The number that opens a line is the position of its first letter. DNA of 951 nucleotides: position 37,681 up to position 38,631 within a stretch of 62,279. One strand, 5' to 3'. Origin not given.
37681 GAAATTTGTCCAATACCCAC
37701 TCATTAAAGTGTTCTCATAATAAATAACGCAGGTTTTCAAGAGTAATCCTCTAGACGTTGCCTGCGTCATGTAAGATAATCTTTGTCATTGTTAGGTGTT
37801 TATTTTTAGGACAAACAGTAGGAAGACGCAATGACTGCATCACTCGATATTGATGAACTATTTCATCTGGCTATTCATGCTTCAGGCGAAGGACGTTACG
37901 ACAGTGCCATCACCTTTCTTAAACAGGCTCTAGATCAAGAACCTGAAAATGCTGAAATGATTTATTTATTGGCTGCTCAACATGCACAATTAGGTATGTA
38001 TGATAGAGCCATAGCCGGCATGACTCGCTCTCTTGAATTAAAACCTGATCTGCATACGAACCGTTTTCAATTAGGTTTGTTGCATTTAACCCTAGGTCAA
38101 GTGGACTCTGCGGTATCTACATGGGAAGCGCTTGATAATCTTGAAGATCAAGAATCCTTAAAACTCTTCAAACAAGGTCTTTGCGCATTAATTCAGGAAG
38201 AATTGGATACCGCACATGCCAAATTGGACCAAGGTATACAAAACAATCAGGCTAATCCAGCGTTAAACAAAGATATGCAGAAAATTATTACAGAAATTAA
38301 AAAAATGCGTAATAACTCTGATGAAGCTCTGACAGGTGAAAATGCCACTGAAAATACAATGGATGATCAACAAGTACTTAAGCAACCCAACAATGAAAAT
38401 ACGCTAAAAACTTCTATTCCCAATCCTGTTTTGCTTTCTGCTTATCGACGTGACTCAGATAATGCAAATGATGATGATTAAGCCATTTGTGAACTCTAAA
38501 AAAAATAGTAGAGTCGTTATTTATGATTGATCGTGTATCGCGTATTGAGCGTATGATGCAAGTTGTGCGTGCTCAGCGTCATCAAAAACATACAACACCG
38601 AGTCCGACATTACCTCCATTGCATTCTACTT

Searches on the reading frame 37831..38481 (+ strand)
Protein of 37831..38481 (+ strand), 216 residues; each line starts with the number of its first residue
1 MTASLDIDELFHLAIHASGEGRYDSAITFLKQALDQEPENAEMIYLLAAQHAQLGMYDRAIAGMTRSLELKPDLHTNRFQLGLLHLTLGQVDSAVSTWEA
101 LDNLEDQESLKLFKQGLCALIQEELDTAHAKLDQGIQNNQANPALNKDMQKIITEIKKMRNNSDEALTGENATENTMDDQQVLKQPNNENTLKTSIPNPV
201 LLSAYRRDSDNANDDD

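Call 55: search_protein_families(library=ncbifam, proteins=[window:37831-38481:+], max_evalue=0.00001)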
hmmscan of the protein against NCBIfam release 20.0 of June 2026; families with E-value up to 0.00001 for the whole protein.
window:37831-38481:+ (216 aa): 5 families
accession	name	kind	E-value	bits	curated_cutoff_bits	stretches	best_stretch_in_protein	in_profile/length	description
NF040959.1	MamA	equivalog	5.2e-13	48.9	200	1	22-73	120-171/204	magnetosome protein MamA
TIGR02917.1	PEP_TPR_lipo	equivalog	7.6e-12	43.9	312.2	1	16-145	31-467/899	XrtA/PEP-CTERM system TPR-repeat protein PrsT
NF033762.1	social_mot_Tgl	equivalog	3.5e-08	33.1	225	1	11-101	35-126/252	social motility TPR repeat lipoprotein Tgl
TIGR02552.1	LcrH_SycD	equivalog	3e-06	27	104.8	0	7-97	18-108/136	SycD/LcrH family type III secretion system chaperone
NF047558.1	TPR_END_plus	domain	8.1e-06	25.7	32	0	11-44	3-36/56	TPR end-of-group domain-containing protein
